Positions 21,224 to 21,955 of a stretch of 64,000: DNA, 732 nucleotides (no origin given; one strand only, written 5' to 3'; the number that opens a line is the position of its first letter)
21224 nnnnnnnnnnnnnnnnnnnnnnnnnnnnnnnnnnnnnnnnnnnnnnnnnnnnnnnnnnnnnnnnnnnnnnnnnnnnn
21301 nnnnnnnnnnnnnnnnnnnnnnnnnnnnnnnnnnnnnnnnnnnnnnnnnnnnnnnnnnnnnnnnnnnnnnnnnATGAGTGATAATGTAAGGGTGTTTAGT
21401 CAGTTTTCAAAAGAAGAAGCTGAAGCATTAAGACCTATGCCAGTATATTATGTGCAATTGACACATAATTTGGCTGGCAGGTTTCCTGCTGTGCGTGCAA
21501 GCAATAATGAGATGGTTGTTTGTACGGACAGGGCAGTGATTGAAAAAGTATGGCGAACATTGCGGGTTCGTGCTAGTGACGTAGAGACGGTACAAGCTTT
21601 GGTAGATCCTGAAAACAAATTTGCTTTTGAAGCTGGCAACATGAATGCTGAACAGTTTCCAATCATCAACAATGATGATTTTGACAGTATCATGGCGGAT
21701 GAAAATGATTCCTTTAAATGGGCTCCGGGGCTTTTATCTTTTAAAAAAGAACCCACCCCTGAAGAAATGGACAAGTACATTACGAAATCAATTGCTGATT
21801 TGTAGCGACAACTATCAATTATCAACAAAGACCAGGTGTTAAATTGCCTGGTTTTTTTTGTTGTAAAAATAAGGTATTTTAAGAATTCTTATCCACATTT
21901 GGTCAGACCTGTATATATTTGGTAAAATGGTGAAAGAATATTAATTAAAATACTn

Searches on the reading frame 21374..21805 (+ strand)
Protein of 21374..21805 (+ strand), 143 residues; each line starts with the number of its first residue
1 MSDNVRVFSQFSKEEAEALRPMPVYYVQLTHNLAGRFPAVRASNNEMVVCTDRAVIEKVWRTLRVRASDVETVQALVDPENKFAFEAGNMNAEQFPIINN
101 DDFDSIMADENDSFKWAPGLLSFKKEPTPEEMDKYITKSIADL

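Call 7: search_protein_families(library=pfam, proteins=[window:21374-21805:+], max_evalue=1)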
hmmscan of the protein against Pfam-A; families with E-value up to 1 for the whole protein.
window:21374-21805:+ (143 aa): 0 families

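Call 8: search_protein_families(library=phrogs, proteins=[window:21374-21805:+], max_evalue=1)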
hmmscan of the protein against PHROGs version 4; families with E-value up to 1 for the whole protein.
window:21374-21805:+ (143 aa): 0 families

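Call 9: search_protein_families(library=padloc, proteins=[window:21374-21805:+], max_evalue=1)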
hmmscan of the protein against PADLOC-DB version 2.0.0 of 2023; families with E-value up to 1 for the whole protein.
window:21374-21805:+ (143 aa): 0 families

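Call 10: find_homologous_proteins(query=window:21374-21805:+, max_evalue=0.01)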
Query window:21374-21805:+ (143 aa): 1 proteins with E <= 0.01 among 13 candidates.
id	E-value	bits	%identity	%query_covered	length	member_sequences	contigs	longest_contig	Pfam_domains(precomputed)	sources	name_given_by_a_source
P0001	4.0e-89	314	100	100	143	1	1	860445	-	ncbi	ncbi:MAG: hypothetical protein ACKKL6_01090 [Candidatus Komeilibacteria bacterium]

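Call 22: search_protein_representatives(protein=window:21374-21805:+)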
Query: 143 residues. Proteins with E-value up to 0.001 (for the whole library): 131; up to 1e-10: 17; up to 1e-30: 1. The best 131 are listed.
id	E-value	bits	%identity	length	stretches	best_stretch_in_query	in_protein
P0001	1.3e-89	313.6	100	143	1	1-143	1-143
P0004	2.7e-18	82.8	39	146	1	9-122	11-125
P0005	8.7e-17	77.9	38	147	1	25-140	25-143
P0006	2.1e-15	73.4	42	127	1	20-123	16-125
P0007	4.3e-14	69.2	40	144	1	19-126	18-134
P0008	4.1e-13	66.0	35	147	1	14-122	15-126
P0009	7.1e-13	65.2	30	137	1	5-122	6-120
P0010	5.3e-12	62.4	33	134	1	25-126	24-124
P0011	9.0e-12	61.7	37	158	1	3-130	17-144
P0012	9.4e-12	61.6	28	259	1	10-139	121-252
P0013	9.9e-12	61.5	32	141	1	1-123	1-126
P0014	2.4e-11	60.3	34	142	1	22-123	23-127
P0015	3.1e-11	59.9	38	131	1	25-123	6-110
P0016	3.5e-11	59.8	31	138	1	14-127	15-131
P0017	5.1e-11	59.2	37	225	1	18-122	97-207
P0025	5.7e-10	55.8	37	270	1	19-131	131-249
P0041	6.0e-08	49.3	31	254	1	22-130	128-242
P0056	1.9e-07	47.6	28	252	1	19-123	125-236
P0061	2.4e-07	47.3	34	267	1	22-122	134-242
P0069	5.9e-07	46.1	35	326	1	25-131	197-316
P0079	2.6e-06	44.0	29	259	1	21-138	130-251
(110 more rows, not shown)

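Call 26: search_protein_families(library=pfam, alignment_id=A1, max_evalue=0.1)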
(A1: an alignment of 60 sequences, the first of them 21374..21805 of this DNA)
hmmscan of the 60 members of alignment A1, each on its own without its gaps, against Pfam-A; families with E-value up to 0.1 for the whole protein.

A. member 1, window:21374-21805:+ (143 aa): 0 families

B. families by the number of members that match (of 60 scanned): 7 families
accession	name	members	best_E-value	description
PF09248.15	DUF1965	1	0.0038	Domain of unknown function (DUF1965)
PF10008.16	DUF2251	1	0.037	Uncharacterized protein conserved in bacteria (DUF2251)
PF14434.11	Imm6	1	0.037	Immunity protein Imm6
PF07591.16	PT-HINT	1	0.048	Pretoxin HINT domain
PF24326.1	DUF7496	1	0.076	Domain of unknown function (DUF7496)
PF14325.12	DUF4383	1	0.085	Domain of unknown function (DUF4383)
PF15569.11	Imm40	1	0.086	Immunity protein 40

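Call 27: search_solved_structures(query=A1, max_evalue=10)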
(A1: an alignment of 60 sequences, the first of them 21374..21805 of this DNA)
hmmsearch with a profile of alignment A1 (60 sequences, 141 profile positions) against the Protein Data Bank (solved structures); distinct sequences matched with E-value up to 10: 0.

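Call 28: find_homologous_proteins(query=A1, max_evalue=0.001)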
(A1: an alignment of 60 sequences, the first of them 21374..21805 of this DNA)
Query A1 (60 sequences) (143 aa, profile of the alignment): 21 proteins with E <= 0.001 among 1505 candidates.
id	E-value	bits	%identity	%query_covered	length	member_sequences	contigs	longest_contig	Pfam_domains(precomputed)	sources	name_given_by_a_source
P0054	2.3e-42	162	35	69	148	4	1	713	-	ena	-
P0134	9.0e-37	144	28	73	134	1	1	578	-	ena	-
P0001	3.9e-36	142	100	100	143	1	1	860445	-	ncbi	ncbi:MAG: hypothetical protein ACKKL6_01090 [Candidatus Komeilibacteria bacterium]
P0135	1.0e-35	141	29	73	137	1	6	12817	-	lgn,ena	-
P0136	2.2e-35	140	25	84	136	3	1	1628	-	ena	-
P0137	2.9e-35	139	34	69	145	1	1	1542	-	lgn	-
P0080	6.1e-35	138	23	87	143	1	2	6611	-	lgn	-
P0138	6.2e-35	138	34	73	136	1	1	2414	-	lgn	-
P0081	1.2e-34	137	29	83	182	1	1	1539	-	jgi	-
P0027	3.1e-34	136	32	71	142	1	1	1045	-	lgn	-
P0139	3.1e-33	133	25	69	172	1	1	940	-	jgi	jgi:hypothetical protein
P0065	1.0e-32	131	25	85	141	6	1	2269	-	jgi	-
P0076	1.4e-32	131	30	77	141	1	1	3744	-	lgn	-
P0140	9.0e-32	128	27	71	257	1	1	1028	-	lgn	-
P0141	1.2e-31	128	27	71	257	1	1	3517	-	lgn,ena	-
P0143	2.4e-30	123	25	69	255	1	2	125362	-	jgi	jgi:hypothetical protein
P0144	5.0e-30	122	25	81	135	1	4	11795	-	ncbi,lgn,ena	-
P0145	2.4e-26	111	28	69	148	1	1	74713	-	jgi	-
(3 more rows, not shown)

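Call 29: find_encoding_contigs(protein=P0143, flank=6000, max_places=3)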
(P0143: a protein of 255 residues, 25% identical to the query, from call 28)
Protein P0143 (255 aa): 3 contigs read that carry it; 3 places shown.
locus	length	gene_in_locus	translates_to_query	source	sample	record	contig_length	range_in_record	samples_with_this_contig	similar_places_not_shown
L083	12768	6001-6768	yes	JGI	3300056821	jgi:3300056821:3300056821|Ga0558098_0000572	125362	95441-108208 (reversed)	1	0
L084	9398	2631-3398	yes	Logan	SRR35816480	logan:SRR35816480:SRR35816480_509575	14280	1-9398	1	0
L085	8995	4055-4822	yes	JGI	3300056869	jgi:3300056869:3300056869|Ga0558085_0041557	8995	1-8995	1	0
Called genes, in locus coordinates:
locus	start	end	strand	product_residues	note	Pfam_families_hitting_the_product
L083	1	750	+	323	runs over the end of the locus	-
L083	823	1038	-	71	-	-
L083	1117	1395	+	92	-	PF01016:Ribosomal_L27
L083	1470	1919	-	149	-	PF01281:Ribosomal_L9_N, PF03948:Ribosomal_L9_C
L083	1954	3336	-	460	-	PF22694:CtpB_N-like (faint), PF00595:PDZ, PF13180:PDZ_2 (weak), PF17820:PDZ_6, PF03572:Peptidase_S41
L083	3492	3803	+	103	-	-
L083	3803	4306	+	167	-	PF01327:Pep_deformylase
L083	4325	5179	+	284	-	PF00551:Formyl_trans_N, PF02911:Formyl_trans_C (weak)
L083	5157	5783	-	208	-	PF00081:Sod_Fe_N, PF02777:Sod_Fe_C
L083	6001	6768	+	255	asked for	-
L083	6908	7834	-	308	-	PF09864:MliC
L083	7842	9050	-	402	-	PF05977:MFS_3, PF07690:MFS_1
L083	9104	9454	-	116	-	PF03626:COX4_pro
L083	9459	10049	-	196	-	PF00510:COX3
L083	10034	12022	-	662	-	PF00115:COX1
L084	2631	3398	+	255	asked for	-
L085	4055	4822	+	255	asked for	-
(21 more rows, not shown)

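Call 30: find_encoding_contigs(protein=P0145, flank=6000, max_places=3)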
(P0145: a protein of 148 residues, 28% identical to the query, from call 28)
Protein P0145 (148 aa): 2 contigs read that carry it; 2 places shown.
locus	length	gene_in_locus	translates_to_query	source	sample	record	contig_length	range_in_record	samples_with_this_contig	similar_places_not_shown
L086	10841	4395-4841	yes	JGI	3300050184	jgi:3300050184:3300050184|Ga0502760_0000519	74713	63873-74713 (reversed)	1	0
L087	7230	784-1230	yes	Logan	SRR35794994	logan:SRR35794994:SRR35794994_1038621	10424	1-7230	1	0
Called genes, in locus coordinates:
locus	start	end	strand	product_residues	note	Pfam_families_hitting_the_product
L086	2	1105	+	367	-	?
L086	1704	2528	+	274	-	PF03372:Exo_endo_phos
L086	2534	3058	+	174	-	-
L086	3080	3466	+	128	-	-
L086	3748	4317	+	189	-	PF03352:Adenine_glyco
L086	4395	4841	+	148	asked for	-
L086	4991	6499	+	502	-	PF25917:BSH_RND (faint), PF25954:Beta-barrel_RND_2 (weak)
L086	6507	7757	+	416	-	PF02687:FtsX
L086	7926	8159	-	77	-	-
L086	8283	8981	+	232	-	PF02463:SMC_N, PF00005:ABC_tran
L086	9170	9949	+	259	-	PF04402:SIMPL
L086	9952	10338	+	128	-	PF11969:DcpS_C, PF01230:HIT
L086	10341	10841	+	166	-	PF13302:Acetyltransf_3, PF00583:Acetyltransf_1, PF13673:Acetyltransf_10, PF08445:FR47, PF13508:Acetyltransf_7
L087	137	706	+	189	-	PF03352:Adenine_glyco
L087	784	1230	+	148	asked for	-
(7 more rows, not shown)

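Call 31: find_encoding_contigs(protein=P0135, flank=6000, max_places=3)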
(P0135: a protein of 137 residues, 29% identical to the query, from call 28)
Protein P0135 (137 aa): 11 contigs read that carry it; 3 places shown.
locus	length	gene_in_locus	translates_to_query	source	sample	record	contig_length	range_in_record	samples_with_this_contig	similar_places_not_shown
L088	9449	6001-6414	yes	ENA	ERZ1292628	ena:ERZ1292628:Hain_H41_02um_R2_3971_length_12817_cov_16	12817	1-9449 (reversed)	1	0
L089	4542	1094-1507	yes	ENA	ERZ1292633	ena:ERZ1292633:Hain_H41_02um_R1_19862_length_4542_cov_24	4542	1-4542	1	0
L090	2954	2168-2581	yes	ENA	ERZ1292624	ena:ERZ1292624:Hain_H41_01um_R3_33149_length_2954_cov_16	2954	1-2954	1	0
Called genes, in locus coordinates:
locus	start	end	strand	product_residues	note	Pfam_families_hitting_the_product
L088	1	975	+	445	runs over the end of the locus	PF01476:LysM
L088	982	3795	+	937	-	-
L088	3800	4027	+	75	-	-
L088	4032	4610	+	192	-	PF01510:Amidase_2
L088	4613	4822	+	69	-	-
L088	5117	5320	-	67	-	PF13443:HTH_26, PF01381:HTH_3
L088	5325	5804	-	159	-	PF11188:DUF2975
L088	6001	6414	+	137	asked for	-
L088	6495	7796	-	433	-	PF00155:Aminotran_1_2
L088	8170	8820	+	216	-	PF02517:Rce1-like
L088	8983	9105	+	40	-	-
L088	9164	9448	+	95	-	?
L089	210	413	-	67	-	PF13443:HTH_26, PF01381:HTH_3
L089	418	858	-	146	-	PF11188:DUF2975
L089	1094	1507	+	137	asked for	-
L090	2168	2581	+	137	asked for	-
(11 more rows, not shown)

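Call 32: find_encoding_contigs(protein=P0144, flank=6000, max_places=3)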
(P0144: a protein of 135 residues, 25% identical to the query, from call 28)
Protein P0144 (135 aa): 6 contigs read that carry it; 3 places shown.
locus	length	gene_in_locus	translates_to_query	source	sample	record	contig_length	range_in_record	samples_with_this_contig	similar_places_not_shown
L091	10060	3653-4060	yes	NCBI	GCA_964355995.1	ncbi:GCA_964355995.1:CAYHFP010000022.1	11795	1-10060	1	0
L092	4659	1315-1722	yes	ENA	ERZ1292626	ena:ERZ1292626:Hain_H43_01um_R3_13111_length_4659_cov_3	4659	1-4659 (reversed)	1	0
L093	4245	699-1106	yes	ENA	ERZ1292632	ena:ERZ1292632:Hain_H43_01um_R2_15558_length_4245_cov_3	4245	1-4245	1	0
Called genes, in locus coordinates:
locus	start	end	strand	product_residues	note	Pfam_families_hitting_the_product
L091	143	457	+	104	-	-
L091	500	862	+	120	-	PF01641:SelR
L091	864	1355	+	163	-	PF01625:PMSR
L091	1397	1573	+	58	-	-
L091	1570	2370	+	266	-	PF03372:Exo_endo_phos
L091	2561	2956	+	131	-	-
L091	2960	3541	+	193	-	PF03352:Adenine_glyco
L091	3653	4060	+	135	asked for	-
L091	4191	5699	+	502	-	PF25917:BSH_RND (weak), PF25954:Beta-barrel_RND_2 (weak)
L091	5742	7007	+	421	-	PF12704:MacB_PCD (weak), PF02687:FtsX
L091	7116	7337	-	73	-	-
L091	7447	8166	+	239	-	PF02463:SMC_N (weak), PF00005:ABC_tran, PF13304:AAA_21 (faint)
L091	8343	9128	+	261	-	PF04402:SIMPL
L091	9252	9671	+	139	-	PF11969:DcpS_C, PF01230:HIT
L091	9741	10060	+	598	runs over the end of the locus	PF01807:Zn_ribbon_DnaG, PF08275:DNAG_N, PF01751:Toprim, PF13155:Toprim_2, PF13662:Toprim_4, PF10410:DnaB_bind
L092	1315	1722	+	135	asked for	-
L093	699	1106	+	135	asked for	-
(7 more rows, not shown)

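Call 33: predict_structure(alignment_id=A1)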
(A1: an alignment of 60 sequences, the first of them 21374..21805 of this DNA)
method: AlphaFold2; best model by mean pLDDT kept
length: 143 residues; sequences in the alignment: 60
mean_pLDDT: 95.5   pTM: 0.86
mean pLDDT of the five models: 95.5, 95.3, 94.9, 94.9, 94.2
residues with pLDDT >= 90: 134; 70-90: 7; 50-70: 1; < 50: 1
segments of 3 or more residues with pLDDT < 50: none
pLDDT, mean of each block of 10 residues (from residue 1): 86 97 98 95 97 98 97 97 97 97 96 94 93 96 95
secondary structure, 60 per line:
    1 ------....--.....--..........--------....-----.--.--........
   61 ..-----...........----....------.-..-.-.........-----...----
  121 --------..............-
elements in order: H13-17 E20-29 E38-41 H53-62 E68-78 E83-86 H100-108 E114-116 H129-142

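Call 36: fold_search(model_id=the predicted structure, library=pdb)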
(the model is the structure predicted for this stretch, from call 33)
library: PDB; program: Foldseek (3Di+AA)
matches with E <= 10: 287; with E <= 0.001: 0
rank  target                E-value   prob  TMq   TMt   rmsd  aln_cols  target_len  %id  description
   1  9dei_J                4.5e-01  0.09  0.20  0.23  12.2       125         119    7  Trypanosoma brucei mitochondrial RNA-editing catalytic complex 1, U-deletion (RECC1) (released 2026-01-21)
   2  7sz3_B                5.1e-01  0.03  0.15  0.11  16.3       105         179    7  Mouse PARP13/ZAP ZnF5-WWE1-WWE2 bound to ADPr (released 2022-10-05)
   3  4wj4_A                5.4e-01  0.06  0.17  0.06  14.0       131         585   16  Crystal structure of non-discriminating aspartyl-tRNA synthetase from Pseudomonas aeruginosa complexed with tRNA(Asn)  (released 2014-12-31)
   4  6spd_G                5.8e-01  0.02  0.14  0.13  14.0       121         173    8  Pseudomonas aeruginosa 50s ribosome from a clinical isolate (released 2019-10-16)
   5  1yem_B                6.9e-01  0.03  0.16  0.15  17.5       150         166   11  Conserved hypothetical protein Pfu-838710-001 from Pyrococcus furiosus (released 2005-01-11)
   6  7sz2_B                7.3e-01  0.03  0.15  0.13  16.4       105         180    7  Mouse PARP13/ZAP ZnF5-WWE1-WWE2 bound to ATP (released 2022-10-05)
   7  2kig_MODEL_1_A        9.3e-01  0.01  0.12  0.10  17.2       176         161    9  A PH domain within OCRL bridges clathrin mediated membrane trafficking to phosphoinositide metabolism (released 2009-06-30)
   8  1q46                  9.9e-01  0.06  0.18  0.16   9.8        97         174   10  crystal structure of the eIF2 alpha subunit from saccharomyces cerevisia (released 2003-10-28)
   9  9e78_1Q               9.9e-01  0.05  0.22  0.07  15.1       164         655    8  48-nm repeat of the Leishmania tarentolae doublet microtubule (released 2025-03-12)
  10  7sz2_A                9.9e-01  0.02  0.15  0.12  16.6       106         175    8  Mouse PARP13/ZAP ZnF5-WWE1-WWE2 bound to ATP (released 2022-10-05)
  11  7nhk_K                1.1e+00  0.02  0.12  0.12  12.7       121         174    7  LsaA, an antibiotic resistance ABCF, in complex with 70S ribosome from Enterococcus faecalis (released 2021-05-05)
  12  9b80_A                1.2e+00  0.04  0.13  0.02   9.7        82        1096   10  Human endogenous FASN with 1,3-DBP - Class 1 focused modifying wing (released 2025-02-26)
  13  7unu_G                1.3e+00  0.02  0.14  0.12  14.0       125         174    9  Pseudomonas aeruginosa 70S ribosome initiation complex bound to compact IF2-GDP (composite structure I-B) (released 2022-06-22)
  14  8g7x_A                1.4e+00  0.04  0.13  0.08   9.4        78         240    9  Human fatty acid synthase dehydratase domain (released 2023-06-07)
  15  5lm7_A                1.6e+00  0.03  0.15  0.07   9.5        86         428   16  Crystal structure of the lambda N-Nus factor complex (released 2017-04-05)
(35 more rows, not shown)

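Call 40: fold_search(model_id=the predicted structure, library=viral)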
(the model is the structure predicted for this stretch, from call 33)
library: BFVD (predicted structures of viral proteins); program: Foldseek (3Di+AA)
matches with E <= 10: 477; with E <= 0.001: 0
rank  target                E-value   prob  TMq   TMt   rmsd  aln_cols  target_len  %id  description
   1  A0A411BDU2            6.6e-02  0.77  0.34  0.41   6.1        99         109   10  (no name in the UniProt tables at hand)
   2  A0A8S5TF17            1.1e-01  0.21  0.24  0.26  16.4       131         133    8  DUF551 domain-containing protein [Siphoviridae sp. ctbgC51]
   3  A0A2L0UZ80            4.0e-01  0.04  0.16  0.10  15.9       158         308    8  Uncharacterized protein [Agrobacterium phage Atu_ph07]
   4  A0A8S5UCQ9            4.5e-01  0.10  0.18  0.17  11.9       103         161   10  Uncharacterized protein [Siphoviridae sp. ctgN495]
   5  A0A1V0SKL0            5.4e-01  0.21  0.25  0.07  11.0        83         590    6  Uncharacterized protein [Klosneuvirus KNV1]
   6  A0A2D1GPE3            5.4e-01  0.07  0.19  0.23  19.8       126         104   10  Uncharacterized protein [Escherichia phage SRT8]
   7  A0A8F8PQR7            5.4e-01  0.04  0.16  0.11  15.8       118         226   14  Bifunctional linker histone H1/H5 [Clandestinovirus]
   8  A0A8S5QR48            5.4e-01  0.04  0.18  0.10  13.8       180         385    8  Uncharacterized protein [Myoviridae sp. ctgXL3]
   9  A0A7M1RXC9            5.7e-01  0.02  0.10  0.12  16.2       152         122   12  Uncharacterized protein [uncultured phage cr106_1]
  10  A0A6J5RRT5            6.1e-01  0.12  0.24  0.22  12.1       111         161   11  Uncharacterized protein [uncultured Caudovirales phage]
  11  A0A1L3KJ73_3          6.1e-01  0.05  0.18  0.05  12.2       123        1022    9  (no name in the UniProt tables at hand)
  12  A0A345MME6            6.1e-01  0.04  0.13  0.11  14.3       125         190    8  (no name in the UniProt tables at hand)
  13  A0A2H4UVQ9            7.3e-01  0.04  0.18  0.08  13.2       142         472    8  Poly (ADP-ribose) polymerase [Bodo saltans virus]
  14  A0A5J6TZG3            7.3e-01  0.02  0.12  0.15  15.1       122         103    6  (no name in the UniProt tables at hand)
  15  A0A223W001            7.7e-01  0.21  0.31  0.40  13.8        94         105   14  Uncharacterized protein [Agrobacterium phage Atu_ph07]
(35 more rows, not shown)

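Call 41: search_protein_families(library=pfam, proteins=[P0012, P0017, P0025, P0041, P0056, P0061, P0069, P0079, P0143, P0141], max_evalue=0.1)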
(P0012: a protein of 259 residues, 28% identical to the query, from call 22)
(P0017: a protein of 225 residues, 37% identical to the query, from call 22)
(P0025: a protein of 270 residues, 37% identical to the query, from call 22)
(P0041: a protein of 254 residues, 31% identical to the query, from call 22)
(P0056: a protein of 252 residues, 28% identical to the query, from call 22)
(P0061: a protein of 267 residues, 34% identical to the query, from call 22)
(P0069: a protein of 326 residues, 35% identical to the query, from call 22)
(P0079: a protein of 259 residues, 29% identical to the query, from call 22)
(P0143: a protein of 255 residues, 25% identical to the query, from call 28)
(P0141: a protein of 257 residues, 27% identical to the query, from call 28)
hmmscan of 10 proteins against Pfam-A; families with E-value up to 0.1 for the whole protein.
P0012 (259 aa): 0 families

P0017 (225 aa): 0 families

P0025 (270 aa): 0 families

P0041 (254 aa): 0 families

P0056 (252 aa): 0 families

P0061 (267 aa): 0 families

P0069 (326 aa): 1 family
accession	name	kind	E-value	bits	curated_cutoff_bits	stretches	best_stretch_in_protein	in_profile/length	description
PF04722.18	Ssu72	-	0.078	13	25.3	0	216-252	99-135/189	Ssu72-like protein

P0079 (259 aa): 0 families

P0143 (255 aa): 0 families

P0141 (257 aa): 0 families

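Call 46: find_encoding_contigs(protein=P0006, flank=5000, max_places=3)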
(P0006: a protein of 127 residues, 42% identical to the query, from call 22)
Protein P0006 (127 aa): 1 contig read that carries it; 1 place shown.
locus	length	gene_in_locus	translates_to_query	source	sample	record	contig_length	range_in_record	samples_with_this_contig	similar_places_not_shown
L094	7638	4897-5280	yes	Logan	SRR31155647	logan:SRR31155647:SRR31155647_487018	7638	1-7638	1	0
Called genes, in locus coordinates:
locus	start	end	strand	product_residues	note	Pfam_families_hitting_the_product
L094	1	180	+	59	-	?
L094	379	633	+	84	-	-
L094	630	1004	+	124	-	-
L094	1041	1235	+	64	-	-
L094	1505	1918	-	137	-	PF01381:HTH_3, PF12844:HTH_19, PF13413:HTH_25 (weak), PF13443:HTH_26 (weak), PF13560:HTH_31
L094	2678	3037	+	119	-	-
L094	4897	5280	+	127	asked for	-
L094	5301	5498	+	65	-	-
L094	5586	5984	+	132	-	-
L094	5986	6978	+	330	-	PF00004:AAA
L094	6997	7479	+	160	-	-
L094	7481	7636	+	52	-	?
